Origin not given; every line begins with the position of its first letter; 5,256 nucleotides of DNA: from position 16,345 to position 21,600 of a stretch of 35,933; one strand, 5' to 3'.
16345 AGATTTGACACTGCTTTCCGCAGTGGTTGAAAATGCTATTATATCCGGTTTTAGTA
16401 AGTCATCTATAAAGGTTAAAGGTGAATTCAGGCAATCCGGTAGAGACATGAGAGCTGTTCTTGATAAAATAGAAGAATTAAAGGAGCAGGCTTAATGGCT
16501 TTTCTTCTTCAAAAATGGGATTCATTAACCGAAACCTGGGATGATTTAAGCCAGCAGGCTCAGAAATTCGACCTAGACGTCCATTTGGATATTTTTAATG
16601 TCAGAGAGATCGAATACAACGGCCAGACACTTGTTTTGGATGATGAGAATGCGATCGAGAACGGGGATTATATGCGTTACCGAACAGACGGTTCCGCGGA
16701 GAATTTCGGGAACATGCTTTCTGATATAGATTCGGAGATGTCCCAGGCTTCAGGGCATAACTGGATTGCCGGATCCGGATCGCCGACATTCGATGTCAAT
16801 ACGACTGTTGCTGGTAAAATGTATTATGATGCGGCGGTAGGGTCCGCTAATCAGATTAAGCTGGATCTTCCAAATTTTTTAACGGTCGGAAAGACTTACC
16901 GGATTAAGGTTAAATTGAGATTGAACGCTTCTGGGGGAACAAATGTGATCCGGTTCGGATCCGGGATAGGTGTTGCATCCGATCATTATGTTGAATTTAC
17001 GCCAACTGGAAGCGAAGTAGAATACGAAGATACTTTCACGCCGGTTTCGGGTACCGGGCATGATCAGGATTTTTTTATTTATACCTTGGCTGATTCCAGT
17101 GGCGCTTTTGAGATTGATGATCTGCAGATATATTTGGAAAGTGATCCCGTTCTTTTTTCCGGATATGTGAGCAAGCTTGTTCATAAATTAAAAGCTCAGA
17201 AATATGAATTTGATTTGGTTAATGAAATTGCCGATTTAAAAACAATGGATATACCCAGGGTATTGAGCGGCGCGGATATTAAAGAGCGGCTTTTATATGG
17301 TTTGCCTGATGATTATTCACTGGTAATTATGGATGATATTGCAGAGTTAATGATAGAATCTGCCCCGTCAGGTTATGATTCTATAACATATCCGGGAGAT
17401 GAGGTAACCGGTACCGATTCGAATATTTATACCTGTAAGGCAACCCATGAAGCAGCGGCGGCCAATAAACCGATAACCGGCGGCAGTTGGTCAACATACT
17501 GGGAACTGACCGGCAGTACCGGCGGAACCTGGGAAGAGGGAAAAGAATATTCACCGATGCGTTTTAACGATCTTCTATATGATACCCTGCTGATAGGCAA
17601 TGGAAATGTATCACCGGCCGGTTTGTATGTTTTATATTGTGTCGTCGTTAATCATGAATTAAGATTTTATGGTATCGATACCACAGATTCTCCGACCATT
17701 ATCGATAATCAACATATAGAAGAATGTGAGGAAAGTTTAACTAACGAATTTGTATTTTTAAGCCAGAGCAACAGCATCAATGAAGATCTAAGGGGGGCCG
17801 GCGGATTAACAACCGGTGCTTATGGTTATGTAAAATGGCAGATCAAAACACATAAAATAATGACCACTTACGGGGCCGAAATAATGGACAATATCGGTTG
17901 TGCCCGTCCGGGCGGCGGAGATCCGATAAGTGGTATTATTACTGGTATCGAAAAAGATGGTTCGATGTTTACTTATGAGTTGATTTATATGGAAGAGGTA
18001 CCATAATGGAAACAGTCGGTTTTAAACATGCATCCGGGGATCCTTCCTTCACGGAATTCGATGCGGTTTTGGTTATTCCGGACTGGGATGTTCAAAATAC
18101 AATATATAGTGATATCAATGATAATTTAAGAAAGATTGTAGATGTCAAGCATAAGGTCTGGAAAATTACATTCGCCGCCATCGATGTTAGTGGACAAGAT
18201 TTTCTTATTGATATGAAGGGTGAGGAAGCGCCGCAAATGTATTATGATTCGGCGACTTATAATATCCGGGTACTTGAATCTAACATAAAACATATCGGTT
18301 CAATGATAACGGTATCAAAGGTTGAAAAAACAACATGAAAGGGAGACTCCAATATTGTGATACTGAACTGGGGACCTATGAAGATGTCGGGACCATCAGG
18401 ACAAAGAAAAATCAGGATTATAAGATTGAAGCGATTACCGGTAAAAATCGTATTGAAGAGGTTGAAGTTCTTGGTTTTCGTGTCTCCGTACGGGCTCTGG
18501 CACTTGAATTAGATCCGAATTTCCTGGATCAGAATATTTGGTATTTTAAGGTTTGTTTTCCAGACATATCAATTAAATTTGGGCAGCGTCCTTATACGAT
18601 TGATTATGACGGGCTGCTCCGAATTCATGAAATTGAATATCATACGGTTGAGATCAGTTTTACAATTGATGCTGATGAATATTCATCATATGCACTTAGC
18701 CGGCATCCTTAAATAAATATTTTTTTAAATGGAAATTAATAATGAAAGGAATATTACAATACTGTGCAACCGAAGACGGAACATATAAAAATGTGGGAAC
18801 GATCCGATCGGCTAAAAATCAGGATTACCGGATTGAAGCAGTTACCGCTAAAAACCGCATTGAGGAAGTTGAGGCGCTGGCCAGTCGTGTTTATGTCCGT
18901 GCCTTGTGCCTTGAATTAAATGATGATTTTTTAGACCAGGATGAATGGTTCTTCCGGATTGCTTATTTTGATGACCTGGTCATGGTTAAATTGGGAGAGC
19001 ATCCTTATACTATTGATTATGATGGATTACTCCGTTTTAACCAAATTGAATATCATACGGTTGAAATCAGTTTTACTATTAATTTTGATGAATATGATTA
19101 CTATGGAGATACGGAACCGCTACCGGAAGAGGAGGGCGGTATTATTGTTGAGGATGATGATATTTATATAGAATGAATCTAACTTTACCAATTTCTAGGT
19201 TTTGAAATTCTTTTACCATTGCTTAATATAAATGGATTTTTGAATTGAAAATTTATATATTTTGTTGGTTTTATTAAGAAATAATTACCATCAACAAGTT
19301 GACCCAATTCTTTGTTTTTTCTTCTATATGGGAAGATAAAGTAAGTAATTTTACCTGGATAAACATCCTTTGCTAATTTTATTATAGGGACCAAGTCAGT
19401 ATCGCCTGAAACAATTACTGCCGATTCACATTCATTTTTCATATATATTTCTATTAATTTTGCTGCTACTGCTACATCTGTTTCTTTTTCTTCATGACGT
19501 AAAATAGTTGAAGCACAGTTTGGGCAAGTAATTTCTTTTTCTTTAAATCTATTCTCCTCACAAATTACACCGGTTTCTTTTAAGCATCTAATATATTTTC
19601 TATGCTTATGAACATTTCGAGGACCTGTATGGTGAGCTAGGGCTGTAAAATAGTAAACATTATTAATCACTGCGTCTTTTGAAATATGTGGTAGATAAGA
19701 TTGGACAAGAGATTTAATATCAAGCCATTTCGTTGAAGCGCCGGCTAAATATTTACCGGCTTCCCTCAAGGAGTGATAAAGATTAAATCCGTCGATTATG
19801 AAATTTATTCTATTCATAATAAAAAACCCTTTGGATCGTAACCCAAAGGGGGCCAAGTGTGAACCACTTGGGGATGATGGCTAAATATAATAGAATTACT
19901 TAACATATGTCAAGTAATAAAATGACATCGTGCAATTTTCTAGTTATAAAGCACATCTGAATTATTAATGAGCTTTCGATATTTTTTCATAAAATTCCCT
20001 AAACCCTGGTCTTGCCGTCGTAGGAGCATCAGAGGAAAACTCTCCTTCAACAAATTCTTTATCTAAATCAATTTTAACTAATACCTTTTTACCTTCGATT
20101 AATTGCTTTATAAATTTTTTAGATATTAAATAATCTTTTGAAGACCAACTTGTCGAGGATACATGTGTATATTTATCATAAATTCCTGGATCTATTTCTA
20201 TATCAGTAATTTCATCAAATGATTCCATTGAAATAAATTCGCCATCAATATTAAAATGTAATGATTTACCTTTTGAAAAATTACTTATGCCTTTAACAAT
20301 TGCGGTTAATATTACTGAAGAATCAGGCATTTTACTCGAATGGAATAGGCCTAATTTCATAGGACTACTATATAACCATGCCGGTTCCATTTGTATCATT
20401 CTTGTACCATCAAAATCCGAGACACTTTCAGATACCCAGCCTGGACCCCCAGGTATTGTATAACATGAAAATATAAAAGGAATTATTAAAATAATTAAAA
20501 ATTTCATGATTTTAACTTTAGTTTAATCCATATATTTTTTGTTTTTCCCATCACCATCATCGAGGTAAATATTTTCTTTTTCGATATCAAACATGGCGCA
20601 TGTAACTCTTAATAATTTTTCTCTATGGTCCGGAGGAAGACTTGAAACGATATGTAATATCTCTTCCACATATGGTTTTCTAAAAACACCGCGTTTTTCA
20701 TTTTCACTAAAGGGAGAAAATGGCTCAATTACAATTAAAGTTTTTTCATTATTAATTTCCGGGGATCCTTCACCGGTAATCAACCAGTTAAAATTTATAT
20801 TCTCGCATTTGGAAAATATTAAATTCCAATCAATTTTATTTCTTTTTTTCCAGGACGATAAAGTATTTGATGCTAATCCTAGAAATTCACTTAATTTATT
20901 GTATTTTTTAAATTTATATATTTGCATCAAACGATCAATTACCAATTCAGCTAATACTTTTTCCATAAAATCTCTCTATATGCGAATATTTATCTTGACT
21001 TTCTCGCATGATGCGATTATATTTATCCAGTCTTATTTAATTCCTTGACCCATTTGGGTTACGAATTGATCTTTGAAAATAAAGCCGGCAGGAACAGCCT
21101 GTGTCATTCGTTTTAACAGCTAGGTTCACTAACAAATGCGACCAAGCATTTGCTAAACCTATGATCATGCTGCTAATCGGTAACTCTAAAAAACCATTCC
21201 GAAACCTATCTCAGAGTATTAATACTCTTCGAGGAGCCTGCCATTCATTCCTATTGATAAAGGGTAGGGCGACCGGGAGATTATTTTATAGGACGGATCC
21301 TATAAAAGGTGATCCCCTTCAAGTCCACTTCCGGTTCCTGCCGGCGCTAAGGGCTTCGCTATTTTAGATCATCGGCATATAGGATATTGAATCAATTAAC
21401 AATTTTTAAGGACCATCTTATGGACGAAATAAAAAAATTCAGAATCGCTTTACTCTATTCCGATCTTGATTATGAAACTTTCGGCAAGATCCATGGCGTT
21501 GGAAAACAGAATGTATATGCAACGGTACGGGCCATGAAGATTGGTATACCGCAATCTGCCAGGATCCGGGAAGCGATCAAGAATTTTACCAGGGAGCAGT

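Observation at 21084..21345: Roughly 260-nt highly structured, ORF-poor element between repressor and cro-like gene: candidate novel phage RNA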

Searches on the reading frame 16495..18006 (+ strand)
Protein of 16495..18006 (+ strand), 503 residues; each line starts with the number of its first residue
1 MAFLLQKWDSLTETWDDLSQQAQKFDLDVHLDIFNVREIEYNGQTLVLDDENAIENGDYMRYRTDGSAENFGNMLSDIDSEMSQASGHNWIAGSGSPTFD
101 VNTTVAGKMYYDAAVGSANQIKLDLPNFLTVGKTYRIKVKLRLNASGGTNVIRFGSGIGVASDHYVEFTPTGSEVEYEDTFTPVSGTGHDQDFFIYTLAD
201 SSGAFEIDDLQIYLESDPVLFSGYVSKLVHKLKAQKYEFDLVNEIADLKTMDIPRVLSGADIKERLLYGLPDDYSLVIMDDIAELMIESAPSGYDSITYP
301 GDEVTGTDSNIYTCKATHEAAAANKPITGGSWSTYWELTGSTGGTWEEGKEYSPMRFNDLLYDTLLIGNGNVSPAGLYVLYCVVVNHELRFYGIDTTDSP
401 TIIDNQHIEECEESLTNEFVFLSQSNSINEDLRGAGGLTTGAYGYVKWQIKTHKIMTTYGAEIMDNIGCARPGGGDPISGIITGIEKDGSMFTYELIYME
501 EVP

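Call 13: search_protein_families(library=pfam, proteins=[window:16495-18006:+], max_evalue=0.01)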
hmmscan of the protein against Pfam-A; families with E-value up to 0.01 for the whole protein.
window:16495-18006:+ (503 aa): 1 family
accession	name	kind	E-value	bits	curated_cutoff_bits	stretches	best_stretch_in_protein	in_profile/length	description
PF22790.2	YkoP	-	0.004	16.8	27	1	10-59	13-57/183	YkoP domain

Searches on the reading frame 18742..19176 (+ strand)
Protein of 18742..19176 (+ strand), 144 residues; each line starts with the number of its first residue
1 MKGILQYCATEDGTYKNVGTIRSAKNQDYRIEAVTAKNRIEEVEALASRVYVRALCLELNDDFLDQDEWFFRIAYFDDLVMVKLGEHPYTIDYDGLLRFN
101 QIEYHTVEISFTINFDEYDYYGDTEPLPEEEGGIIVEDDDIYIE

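Call 54: search_protein_families(library=pfam, proteins=[window:18742-19176:+], max_evalue=0.01)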
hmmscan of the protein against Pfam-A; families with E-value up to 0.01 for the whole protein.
window:18742-19176:+ (144 aa): 0 families

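Call 73: find_encoding_contigs(protein=window:18742-19176:+, flank=4000, max_places=10)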
Protein window:18742-19176:+ (144 aa): 17 contigs read that carry it; 1 place shown.
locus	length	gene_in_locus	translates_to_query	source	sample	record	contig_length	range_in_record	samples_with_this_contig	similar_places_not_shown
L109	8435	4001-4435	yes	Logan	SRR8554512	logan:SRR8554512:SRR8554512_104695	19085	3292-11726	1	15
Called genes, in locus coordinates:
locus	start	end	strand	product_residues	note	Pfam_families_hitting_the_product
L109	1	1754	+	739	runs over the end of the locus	-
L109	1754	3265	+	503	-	-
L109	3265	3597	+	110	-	-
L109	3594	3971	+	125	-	-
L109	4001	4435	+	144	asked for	-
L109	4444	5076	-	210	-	PF01936:NYN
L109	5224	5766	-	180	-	-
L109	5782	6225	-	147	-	PF07022:Phage_CI_repr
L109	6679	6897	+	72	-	-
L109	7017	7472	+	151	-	-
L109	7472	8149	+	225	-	-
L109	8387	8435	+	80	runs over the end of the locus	-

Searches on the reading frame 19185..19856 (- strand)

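Call 13: search_protein_families(library=pfam, proteins=[window:19185-19856:-], max_evalue=0.01)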
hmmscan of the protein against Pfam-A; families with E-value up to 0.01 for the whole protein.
window:19185-19856:- (223 aa): 1 family
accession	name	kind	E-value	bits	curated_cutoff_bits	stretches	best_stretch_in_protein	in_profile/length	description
PF01936.24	NYN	-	1e-07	33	24.2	1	19-165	4-115/145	NYN domain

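Call 14: search_protein_families(library=phrogs, proteins=[window:19185-19856:-], max_evalue=0.01)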
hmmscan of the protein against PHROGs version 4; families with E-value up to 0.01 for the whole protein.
window:19185-19856:- (223 aa): 2 families
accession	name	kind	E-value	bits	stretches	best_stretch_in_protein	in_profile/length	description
phrog_7929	-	unknown function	3.7e-19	70.3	1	15-223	4-209/210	-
phrog_5783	-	unknown function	0.0018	18.8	1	122-164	150-192/246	-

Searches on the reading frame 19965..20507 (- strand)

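Call 13: search_protein_families(library=pfam, proteins=[window:19965-20507:-], max_evalue=0.01)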
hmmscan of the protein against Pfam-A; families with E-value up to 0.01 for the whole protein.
window:19965-20507:- (180 aa): 0 families

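Call 14: search_protein_families(library=phrogs, proteins=[window:19965-20507:-], max_evalue=0.01)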
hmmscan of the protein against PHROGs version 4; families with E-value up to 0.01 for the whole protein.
window:19965-20507:- (180 aa): 1 family
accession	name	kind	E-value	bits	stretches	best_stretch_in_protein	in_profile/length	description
phrog_7678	-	unknown function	3.8e-12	47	1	3-177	5-171/174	-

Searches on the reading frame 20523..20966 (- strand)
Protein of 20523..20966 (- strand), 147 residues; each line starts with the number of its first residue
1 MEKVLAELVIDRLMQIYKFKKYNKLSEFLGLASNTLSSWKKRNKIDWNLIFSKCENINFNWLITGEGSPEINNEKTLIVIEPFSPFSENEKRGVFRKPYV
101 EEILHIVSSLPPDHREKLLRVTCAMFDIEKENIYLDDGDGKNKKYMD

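Call 13: search_protein_families(library=pfam, proteins=[window:20523-20966:-], max_evalue=0.01)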
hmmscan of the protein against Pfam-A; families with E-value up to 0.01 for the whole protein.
window:20523-20966:- (147 aa): 1 family
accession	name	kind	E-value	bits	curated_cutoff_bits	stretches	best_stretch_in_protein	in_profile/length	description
PF07022.19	Phage_CI_repr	-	2.2e-13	50.8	22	1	9-69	2-64/65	Bacteriophage CI repressor helix-turn-helix domain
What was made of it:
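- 20523..20966 (-): CI-type repressor gene (147 aa). Pfam PF07022 Phage_CI_repr E=2e-13 (call 13).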

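Call 14: search_protein_families(library=phrogs, proteins=[window:20523-20966:-], max_evalue=0.01)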
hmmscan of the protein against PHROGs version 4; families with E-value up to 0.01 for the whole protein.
window:20523-20966:- (147 aa): 8 families
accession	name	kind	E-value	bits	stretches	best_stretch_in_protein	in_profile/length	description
phrog_4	-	transcription regulation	2e-08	34.6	1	2-67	47-114/400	transcriptional repressor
phrog_9710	-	unknown function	9.8e-06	26.6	1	9-68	17-81/95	-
phrog_8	-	transcription regulation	3.4e-05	24.4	1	20-96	171-242/346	transcriptional regulator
phrog_3037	-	transcription regulation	4.8e-05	24.2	1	6-121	15-122/189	transcriptional repressor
phrog_638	-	transcription regulation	0.00026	21.8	1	10-51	8-50/145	transcriptional regulator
phrog_36858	-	unknown function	0.00045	21.5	0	11-44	48-81/94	-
phrog_509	-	head and packaging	0.0017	19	1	20-111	22-108/238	terminase small subunit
phrog_14025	-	unknown function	0.0063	17.8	1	22-53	31-64/98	-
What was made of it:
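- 20523..20966 (-): PHROG transcriptional repressor (call 14).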

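Call 15: find_related_loci(query=window:20523-20966:-, collection=viral_contigs, flank=3000)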
Query window:20523-20966:- (147 aa) in viral_contigs; peptide patterns used: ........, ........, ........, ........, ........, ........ (x = any residue, [..] = any of these).
35 stretches matched a pattern, but none encodes a relative of the query by tblastn (E <= 1e-3).

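Call 18: find_encoding_contigs(protein=window:20523-20966:-, flank=4000, max_places=10)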
Protein window:20523-20966:- (147 aa): 17 contigs read that carry it; 1 place shown.
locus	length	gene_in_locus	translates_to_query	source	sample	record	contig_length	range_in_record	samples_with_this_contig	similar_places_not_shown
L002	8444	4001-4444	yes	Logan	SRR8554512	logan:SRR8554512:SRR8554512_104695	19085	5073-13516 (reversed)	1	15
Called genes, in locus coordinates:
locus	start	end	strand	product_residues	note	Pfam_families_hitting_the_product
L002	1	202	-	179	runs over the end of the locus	PF13392:HNH_3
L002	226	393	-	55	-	-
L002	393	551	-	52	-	-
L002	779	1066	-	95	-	-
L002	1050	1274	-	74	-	-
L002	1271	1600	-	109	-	-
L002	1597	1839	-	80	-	-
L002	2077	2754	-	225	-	-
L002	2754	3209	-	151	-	-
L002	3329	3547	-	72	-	-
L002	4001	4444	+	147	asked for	PF07022:Phage_CI_repr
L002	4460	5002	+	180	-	-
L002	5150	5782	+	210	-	PF01936:NYN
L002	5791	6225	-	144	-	-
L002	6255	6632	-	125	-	-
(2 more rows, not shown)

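Call 22: find_homologous_proteins(query=window:20523-20966:-, max_evalue=0.001)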
Query window:20523-20966:- (147 aa): 1 proteins with E <= 0.001 among 83 candidates.
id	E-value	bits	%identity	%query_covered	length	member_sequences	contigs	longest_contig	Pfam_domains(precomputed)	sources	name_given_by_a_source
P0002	2.3e-93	328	100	100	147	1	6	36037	PF07022.20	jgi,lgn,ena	-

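Call 30: search_dna_similar(query=window:20523-20966:-, collection=phages, mode=protein, max_evalue=0.001)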
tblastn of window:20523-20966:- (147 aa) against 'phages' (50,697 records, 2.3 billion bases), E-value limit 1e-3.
Records with a match: 12; places in all: 12; records where one place covers at least 80% of the query: 0.
Best place of each record, by identity: <60% 12.
By first word of the organism name: Salmonella 4; Pseudomonas 3; Yersinia 2; Klebsiella 1; uncultured 1; Escherichia 1.
By host as written in the record: Pseudomonas aeruginosa 2; - 2; Yersinia enterocolitica 2; Salmonella enterica subsp. salamae 10/99 II 2; Pseudomonas aeruginosa PACL 1; Klebsiella pneumoniae 1; Salmonella 1; Escherichia coli 1.
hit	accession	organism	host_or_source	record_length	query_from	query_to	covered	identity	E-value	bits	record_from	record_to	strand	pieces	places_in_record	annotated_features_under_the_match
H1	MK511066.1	Pseudomonas phage vB_Pae_BR319a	Pseudomonas aeruginosa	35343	6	67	42%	37.5%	3e-7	54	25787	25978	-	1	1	hypothetical protein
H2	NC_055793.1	Pseudomonas phage vB_Pae_BR319a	Pseudomonas aeruginosa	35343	6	67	42%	37.5%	3e-7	54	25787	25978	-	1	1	helix-turn-helix domain containing protein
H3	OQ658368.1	Pseudomonas phage sp.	Pseudomonas aeruginosa PACL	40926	6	67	42%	37.5%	3e-7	54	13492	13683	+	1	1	none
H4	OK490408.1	Klebsiella phage Kp4852-2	Klebsiella pneumoniae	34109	7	76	48%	32.9%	9e-4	44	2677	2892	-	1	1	record has no annotation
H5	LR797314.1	uncultured Caudovirales phage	freshwater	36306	9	67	40%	37.7%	5e-6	50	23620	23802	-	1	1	Bacteriophage CI repressor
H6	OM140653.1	Yersinia phage vB_YenM_31.17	Yersinia enterocolitica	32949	10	70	41%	34.9%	2e-5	48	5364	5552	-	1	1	prophage repressor CI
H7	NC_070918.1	Yersinia phage vB_YenM_31.17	Yersinia enterocolitica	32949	10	70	41%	34.9%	2e-5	48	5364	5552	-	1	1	transcriptional repressor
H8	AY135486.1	Salmonella phage PSP3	-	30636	9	66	39%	36.7%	3e-5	48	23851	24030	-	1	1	cI: CI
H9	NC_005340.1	Salmonella phage PSP3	Salmonella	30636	9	66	39%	36.7%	3e-5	48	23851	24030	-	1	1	cI: transcriptional repressor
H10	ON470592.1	Escherichia phage vB_EcoM-613R3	Escherichia coli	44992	9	66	39%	36.7%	4e-5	48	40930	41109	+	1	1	repressor protein cI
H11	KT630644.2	Salmonella phage SEN1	Salmonella enterica subsp. salamae ...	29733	9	66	39%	36.7%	4e-5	47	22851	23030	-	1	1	repressor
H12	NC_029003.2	Salmonella phage SEN1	Salmonella enterica subsp. salamae ...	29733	9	66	39%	36.7%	4e-5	47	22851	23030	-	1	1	transcriptional repressor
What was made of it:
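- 20523..20966 (-): Distant tblastn hits to 186/PSP3-type cI (call 30).
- The repressor is of the 186 CI family (calls 13, 30).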

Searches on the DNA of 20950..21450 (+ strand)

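Call 6: search_rna_families(source=window, start=20950, end=21450, threshold=evalue, max_evalue=10, show_alignments=3)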
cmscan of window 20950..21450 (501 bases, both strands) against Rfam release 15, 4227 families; matches with E-value up to 10: 2.
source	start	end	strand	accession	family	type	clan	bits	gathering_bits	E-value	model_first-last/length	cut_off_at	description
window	21307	21330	+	RF04075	mir-1545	Gene; miRNA;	-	16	78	1.3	18-41/58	no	mir-1545 microRNA precursor family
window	21232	21282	-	RF01973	H19_2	Gene; lncRNA;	-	11.5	50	2.5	1-69/69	no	H19 conserved region 2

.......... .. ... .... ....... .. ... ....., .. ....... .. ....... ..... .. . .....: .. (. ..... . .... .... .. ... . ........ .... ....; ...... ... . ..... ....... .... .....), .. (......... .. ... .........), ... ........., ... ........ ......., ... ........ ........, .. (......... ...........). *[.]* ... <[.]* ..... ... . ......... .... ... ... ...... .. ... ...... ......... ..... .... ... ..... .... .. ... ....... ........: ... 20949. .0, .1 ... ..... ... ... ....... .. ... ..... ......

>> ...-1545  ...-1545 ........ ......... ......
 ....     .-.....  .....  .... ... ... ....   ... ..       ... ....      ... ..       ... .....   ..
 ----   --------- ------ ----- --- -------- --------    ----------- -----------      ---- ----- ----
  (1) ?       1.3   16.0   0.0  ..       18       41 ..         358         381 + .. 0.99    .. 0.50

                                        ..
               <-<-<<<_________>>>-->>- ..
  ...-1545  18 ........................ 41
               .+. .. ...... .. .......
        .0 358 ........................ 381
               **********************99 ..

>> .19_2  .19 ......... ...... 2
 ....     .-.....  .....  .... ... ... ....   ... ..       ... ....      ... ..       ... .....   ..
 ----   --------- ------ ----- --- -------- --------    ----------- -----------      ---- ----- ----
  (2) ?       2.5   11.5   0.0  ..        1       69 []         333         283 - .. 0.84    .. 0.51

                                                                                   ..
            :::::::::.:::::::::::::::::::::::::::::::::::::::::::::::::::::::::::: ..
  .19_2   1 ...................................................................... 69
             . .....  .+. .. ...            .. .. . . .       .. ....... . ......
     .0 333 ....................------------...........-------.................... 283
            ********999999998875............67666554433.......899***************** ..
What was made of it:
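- On Cobalamin riboswitch (RF00174): No hit at E<=10 on 20950-21450 (call 6).
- On Any Rfam 15 family (4227 models), tRNA, tmRNA: Call 6 gave only two junk hits (mir-1545 E=1.3, H19_2 E=2.5).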

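Call 11: search_dna_similar(query=window:20950-21450:+, collection=phages, mode=distant, max_evalue=0.01)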
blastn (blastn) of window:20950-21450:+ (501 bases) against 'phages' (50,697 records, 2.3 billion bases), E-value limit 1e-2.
No match.

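Call 33: search_dna_similar(query=window:21030-21420:+, collection=plasmids, mode=distant, max_evalue=0.1)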
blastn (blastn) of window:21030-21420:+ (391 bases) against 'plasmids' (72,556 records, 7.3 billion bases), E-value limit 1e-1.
No match.
